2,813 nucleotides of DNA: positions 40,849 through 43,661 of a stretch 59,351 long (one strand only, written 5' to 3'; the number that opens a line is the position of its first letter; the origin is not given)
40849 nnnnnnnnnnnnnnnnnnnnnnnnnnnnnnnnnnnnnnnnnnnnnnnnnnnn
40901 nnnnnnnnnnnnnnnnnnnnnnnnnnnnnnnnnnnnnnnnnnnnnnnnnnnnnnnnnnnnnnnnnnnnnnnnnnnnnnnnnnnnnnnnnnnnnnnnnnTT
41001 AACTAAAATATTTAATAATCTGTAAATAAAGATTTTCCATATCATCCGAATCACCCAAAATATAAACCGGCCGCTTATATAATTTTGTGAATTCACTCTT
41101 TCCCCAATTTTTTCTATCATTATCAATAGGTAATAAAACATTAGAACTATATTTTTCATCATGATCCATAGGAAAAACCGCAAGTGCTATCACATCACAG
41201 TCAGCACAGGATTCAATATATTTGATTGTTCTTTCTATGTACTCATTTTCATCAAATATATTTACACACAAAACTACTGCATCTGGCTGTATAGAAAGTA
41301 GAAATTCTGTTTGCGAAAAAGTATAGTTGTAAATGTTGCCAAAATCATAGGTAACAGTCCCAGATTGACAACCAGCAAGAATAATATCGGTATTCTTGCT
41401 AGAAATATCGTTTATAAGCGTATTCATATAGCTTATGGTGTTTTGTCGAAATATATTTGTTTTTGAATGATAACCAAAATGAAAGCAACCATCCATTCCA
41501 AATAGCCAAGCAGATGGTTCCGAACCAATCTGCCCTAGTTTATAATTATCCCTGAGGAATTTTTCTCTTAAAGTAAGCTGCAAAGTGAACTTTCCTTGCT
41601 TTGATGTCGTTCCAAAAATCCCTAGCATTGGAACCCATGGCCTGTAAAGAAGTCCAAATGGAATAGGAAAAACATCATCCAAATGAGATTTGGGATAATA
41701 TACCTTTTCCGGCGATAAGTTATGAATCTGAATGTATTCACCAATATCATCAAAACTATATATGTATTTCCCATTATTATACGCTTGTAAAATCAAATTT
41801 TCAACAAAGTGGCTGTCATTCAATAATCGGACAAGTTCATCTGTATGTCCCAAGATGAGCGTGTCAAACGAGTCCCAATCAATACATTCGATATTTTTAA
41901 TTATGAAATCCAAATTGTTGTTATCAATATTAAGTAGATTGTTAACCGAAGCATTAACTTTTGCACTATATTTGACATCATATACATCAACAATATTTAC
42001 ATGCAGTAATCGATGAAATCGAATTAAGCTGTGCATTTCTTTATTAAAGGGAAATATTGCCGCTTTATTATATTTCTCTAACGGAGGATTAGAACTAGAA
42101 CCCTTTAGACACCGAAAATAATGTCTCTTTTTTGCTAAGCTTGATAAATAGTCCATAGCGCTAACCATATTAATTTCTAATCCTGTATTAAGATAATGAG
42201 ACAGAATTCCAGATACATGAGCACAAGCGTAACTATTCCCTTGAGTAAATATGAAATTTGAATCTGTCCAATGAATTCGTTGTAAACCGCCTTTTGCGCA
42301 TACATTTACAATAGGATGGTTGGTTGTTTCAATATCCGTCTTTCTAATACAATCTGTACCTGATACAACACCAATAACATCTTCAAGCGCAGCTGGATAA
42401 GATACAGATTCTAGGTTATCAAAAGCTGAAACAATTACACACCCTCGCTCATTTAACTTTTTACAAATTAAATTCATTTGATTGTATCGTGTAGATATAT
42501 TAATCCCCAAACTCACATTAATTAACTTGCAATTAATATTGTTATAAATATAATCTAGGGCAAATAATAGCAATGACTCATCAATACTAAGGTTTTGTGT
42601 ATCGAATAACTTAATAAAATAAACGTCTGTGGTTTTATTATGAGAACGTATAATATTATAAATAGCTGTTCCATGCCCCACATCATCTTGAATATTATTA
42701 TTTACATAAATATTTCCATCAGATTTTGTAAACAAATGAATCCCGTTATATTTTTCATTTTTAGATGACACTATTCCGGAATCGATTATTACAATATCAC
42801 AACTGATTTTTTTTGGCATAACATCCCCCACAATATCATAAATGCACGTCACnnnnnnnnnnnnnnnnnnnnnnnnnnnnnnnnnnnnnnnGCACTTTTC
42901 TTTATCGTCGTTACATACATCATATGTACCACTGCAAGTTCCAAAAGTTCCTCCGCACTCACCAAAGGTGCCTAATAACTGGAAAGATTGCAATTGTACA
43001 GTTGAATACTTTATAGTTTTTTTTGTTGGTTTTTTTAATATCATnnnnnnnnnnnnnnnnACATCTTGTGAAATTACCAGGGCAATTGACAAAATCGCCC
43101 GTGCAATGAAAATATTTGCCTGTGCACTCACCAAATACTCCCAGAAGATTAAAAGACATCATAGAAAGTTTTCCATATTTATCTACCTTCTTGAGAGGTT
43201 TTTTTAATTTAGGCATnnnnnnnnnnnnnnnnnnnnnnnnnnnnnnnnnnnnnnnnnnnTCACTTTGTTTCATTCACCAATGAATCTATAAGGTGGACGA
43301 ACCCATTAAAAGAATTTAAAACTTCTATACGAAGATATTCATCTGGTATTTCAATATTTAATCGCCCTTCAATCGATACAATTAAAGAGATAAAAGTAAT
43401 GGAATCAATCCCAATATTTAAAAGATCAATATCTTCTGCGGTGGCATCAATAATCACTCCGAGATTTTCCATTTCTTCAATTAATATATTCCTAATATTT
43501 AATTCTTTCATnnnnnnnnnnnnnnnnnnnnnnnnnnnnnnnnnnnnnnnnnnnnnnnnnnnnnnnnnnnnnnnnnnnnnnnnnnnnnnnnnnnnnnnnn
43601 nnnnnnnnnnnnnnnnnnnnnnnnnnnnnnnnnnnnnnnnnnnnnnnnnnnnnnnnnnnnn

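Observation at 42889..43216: Two tandem precursor peptides with a strict C-x6-C-x6-C-x6-C heptad core ending in a C-terminal Cys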

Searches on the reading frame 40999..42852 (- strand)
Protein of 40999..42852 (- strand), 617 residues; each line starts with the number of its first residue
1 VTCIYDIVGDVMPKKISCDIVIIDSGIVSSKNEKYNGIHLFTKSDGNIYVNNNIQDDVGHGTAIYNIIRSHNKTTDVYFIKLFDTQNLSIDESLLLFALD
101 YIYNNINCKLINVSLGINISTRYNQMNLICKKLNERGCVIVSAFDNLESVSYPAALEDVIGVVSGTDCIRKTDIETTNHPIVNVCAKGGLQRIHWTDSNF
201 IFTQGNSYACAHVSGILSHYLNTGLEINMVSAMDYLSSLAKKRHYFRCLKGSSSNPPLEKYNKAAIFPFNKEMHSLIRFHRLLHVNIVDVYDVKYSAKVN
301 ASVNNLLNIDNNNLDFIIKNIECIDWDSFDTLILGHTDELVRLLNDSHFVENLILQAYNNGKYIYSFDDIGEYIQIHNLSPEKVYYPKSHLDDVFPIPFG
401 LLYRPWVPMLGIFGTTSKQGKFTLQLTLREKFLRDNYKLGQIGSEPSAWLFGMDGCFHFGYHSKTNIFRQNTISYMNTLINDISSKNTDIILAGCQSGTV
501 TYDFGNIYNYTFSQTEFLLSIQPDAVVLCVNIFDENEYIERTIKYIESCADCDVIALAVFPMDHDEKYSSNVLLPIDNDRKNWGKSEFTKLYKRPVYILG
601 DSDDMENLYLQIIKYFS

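Call 3: search_protein_families(library=ncbifam, proteins=[window:40999-42852:-], max_evalue=0.01)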
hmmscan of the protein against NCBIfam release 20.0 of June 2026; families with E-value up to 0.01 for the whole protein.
window:40999-42852:- (617 aa): 3 families
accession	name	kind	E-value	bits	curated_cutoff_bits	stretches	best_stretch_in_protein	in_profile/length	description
NF049966.1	QH_SP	equivalog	1.2e-30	106.6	165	1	20-240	2-211/219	subtilisin-like serine protease QhpE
TIGR04066.1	nat_prod_clost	hypoth_equivalog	2.7e-23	82.5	200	1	262-616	1-359/361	TIGR04066 family peptide maturation system protein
TIGR03921.1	T7SS_mycosin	equivalog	1.1e-06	28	278.75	1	124-216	136-239/353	type VII secretion-associated serine protease mycosin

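Call 4: search_protein_families(library=pfam, proteins=[window:40999-42852:-], max_evalue=0.01)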
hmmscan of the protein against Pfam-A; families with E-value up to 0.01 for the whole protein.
window:40999-42852:- (617 aa): 2 families
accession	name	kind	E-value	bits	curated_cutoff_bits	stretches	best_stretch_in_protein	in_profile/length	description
PF00082.27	Peptidase_S8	-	9.9e-09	35.3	21.8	1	21-220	7-253/288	Subtilase family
PF07755.17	DUF1611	-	0.0013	18.6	25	1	412-532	17-124/201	Domain of unknown function (DUF1611_C) P-loop domain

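Call 34: search_solved_structures(query=window:40999-42852:-, max_evalue=0.1)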
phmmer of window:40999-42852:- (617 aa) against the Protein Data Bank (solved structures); distinct sequences matched with E-value up to 0.1: 12.
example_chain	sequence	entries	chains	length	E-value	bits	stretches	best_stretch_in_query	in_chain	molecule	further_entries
1bjr_E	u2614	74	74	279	4.9e-06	28.8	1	18-243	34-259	PROTEINASE K | PROTEIN (PROTEINASE K)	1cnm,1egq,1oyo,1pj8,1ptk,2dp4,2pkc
1ht3_A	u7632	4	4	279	5.5e-06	28.7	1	18-243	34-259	PROTEINASE K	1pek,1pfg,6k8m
1ic6_A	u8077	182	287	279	8.6e-06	28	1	18-243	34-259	PROTEINASE K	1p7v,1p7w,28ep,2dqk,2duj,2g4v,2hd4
8rse_A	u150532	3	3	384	2.2e-05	26.7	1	18-243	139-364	Proteinase K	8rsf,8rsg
2xrm_A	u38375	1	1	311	0.004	19.2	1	145-224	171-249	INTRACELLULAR SUBTILISIN PROTEASE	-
2x8j_A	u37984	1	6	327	0.0044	19.1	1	145-224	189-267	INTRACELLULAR SUBTILISIN PROTEASE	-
2wv7_A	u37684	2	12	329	0.0046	19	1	145-224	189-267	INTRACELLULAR SUBTILISIN PROTEASE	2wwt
1tec_E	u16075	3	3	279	0.0089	18.1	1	107-227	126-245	THERMITASE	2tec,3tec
3f7m_A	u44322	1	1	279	0.015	17.3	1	53-233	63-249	Alkaline serine protease ver112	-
3l47_A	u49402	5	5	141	0.033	16.2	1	251-332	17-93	Odorant binding protein (AGAP010409-PA)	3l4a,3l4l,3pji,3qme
1thm_A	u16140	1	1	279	0.049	15.6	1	107-227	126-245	THERMITASE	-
1s2n_A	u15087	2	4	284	0.061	15.3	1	21-237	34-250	extracellular subtilisin-like serine proteinase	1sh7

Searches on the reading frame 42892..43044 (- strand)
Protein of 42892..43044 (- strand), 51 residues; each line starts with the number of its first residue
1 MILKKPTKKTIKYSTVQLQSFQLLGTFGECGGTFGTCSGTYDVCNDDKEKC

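Call 3: search_protein_families(library=ncbifam, proteins=[window:42892-43044:-], max_evalue=0.01)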
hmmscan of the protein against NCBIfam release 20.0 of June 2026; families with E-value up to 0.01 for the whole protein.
seq(51 aa): 0 families

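Call 4: search_protein_families(library=pfam, proteins=[window:42892-43044:-], max_evalue=0.01)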
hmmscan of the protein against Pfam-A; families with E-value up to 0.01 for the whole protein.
seq(51 aa): 0 families

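Call 51: search_protein_families(library=ncbifam, proteins=[window:42892-43044:-], max_evalue=10)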
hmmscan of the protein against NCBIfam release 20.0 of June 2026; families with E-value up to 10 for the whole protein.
seq(51 aa): 1 family
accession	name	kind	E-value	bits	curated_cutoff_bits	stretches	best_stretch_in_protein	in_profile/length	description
NF047709.1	RiPP_TigB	exception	0.093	12.8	70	1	23-41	13-31/68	methyl-cyclopropylglycine-containing RiPP peptide TigB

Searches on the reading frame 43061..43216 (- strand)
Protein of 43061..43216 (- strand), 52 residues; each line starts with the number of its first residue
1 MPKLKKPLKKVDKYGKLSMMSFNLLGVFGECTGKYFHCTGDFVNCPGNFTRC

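Call 3: search_protein_families(library=ncbifam, proteins=[window:43061-43216:-], max_evalue=0.01)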
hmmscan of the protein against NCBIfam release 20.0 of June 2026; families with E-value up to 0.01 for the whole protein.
seq(52 aa): 0 families

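Call 4: search_protein_families(library=pfam, proteins=[window:43061-43216:-], max_evalue=0.01)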
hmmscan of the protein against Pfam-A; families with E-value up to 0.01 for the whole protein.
seq(52 aa): 0 families

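Call 31: find_homologous_proteins(query=A3, max_evalue=10)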
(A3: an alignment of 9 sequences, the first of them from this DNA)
Query A3 (9 sequences) (52 aa, profile of the alignment): 38 proteins with E <= 10 among 1914 candidates.
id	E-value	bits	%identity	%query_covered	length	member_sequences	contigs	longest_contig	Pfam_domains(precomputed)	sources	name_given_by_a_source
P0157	4.4e-23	99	83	100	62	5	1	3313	-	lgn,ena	-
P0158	2.0e-22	97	50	96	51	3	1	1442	-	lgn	-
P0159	2.1e-22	97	45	96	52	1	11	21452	-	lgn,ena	-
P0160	4.4e-22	96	47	96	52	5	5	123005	-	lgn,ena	-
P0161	8.4e-22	95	40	96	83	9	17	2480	-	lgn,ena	-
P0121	2.0e-21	93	100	100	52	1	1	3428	-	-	-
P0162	2.2e-21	93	45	94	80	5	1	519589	-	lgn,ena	-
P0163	2.8e-21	93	35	75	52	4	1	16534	-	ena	-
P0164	2.2e-20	90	43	96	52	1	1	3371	-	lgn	-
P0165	4.1e-20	89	35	75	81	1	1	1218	-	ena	-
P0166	8.9e-20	88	47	96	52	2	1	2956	-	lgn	-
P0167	1.2e-19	88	40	79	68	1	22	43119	-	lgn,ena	-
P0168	1.2e-19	88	51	96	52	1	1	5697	-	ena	-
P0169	1.2e-19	88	37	96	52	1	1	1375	-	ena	-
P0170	1.6e-19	87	34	96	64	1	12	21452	-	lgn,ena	-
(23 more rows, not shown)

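Call 51: search_protein_families(library=ncbifam, proteins=[window:43061-43216:-], max_evalue=10)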
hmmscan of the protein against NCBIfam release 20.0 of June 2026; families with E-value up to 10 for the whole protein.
seq(52 aa): 0 families

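Call 71: search_protein_representatives(alignment_id=A5)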
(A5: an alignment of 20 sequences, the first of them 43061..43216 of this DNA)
Query: 20 sequences, 51 profile positions. Proteins with E-value up to 0.001 (for the whole library): 29; up to 1e-10: 22; up to 1e-30: 0. The best 29 are listed.
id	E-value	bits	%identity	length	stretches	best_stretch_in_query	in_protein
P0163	1.5e-22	95.3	-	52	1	1-51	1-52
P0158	1.4e-21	92.2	-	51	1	1-51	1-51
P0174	1.6e-21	92.0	-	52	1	1-51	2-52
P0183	7.1e-21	90.0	-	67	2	1-51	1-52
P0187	1.5e-20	88.9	-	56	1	2-51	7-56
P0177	7.0e-20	86.8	-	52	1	1-51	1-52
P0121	2.2e-19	85.2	-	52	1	2-51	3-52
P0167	3.1e-19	84.7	-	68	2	1-51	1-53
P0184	4.4e-19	84.2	-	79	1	2-51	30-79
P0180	1.2e-18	82.8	-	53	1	1-51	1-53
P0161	7.4e-18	80.3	-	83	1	1-51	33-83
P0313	1.3e-16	76.2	-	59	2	1-38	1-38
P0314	3.7e-16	74.8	-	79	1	1-51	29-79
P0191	6.0e-16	74.2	-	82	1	6-51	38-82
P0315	3.2e-15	71.8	-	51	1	1-51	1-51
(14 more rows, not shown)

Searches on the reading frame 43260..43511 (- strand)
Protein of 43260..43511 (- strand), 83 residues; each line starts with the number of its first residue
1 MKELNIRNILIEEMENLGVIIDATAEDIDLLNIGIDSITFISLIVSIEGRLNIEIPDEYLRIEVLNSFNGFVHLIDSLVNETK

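Call 3: search_protein_families(library=ncbifam, proteins=[window:43260-43511:-], max_evalue=0.01)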
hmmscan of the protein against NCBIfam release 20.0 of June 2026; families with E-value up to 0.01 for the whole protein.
window:43260-43511:- (83 aa): 12 families
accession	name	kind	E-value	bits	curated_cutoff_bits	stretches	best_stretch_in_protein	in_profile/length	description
NF005480.0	PRK07081.1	equivalog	7.3e-12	45.1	72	1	5-81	4-79/83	acyl carrier protein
NF058660.1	cispen_ACP_AmcB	equivalog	4.3e-07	30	80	1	5-78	5-78/80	cispentacin biosynthesis acyl carrier protein AmcB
NF009104.0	PRK12449.1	equivalog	4.1e-05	23.4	70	1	32-69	34-69/80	acyl carrier protein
NF005798.0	PRK07639.1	equivalog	7.6e-05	23.1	100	1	6-76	10-79/91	petrobactin biosynthesis protein AsbD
NF003464.0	PRK05087.1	equivalog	0.00018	21.4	68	1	24-57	22-56/78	D-alanine--poly(phosphoribitol) ligase subunit DltC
NF002148.0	PRK00982.1-2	subfamily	0.00028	20.7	71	1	14-60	14-61/79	acyl carrier protein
NF002151.0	PRK00982.1-5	equivalog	0.00029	20.9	92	1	6-59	8-59/78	acyl carrier protein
NF002149.0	PRK00982.1-3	equivalog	0.00068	19.5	106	1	15-58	14-58/78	acyl carrier protein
NF002147.0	PRK00982.1-1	equivalog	0.0008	19.2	84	1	32-61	36-65/83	acyl carrier protein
NF040636.1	AcpM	exception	0.0011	19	146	1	23-76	25-76/93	meromycolate extension acyl carrier protein AcpM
TIGR00517.1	acyl_carrier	equivalog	0.003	17.4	70.45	1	32-58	32-58/77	acyl carrier protein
NF002150.0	PRK00982.1-4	subfamily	0.0033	17.6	66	1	15-58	16-60/80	acyl carrier protein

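Call 4: search_protein_families(library=pfam, proteins=[window:43260-43511:-], max_evalue=0.01)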
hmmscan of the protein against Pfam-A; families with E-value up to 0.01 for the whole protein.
window:43260-43511:- (83 aa): 1 family
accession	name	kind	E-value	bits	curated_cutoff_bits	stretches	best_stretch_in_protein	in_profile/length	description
PF00550.31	PP-binding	-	8.7e-08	32.7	20.8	1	16-60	10-54/67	Phosphopantetheine attachment site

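Call 27: list_cluster_members(proteins=[window:43061-43216:-, window:42892-43044:-, window:43061-43246:-, window:42892-43134:-, window:43263-43511:-, window:41002-42852:-, window:17087-19780:+, window:54689-57304:+])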
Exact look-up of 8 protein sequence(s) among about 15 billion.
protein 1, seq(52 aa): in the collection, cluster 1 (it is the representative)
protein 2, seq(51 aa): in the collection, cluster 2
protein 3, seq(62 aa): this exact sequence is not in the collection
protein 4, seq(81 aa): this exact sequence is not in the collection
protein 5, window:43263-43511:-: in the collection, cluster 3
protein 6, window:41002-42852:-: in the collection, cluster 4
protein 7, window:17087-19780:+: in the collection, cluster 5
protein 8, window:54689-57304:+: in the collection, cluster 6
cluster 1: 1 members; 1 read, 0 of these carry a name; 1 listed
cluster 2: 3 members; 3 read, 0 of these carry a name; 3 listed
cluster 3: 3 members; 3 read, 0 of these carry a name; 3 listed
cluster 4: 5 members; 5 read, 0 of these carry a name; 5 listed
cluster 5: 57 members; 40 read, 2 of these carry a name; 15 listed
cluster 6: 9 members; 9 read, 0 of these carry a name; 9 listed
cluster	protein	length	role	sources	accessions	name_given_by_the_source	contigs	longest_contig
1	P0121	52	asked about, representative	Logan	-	-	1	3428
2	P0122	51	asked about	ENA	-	-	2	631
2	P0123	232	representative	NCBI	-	-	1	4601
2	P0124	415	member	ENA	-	-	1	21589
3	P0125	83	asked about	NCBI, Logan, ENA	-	-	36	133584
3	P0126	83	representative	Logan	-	-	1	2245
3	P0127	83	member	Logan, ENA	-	-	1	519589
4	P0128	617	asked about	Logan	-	-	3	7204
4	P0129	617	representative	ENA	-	-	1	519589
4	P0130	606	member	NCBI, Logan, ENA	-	-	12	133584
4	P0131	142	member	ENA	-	-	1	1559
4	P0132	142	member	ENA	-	-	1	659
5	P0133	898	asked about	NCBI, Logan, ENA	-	-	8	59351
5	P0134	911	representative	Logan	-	-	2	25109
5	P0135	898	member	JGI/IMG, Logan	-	penicillin-binding protein 1A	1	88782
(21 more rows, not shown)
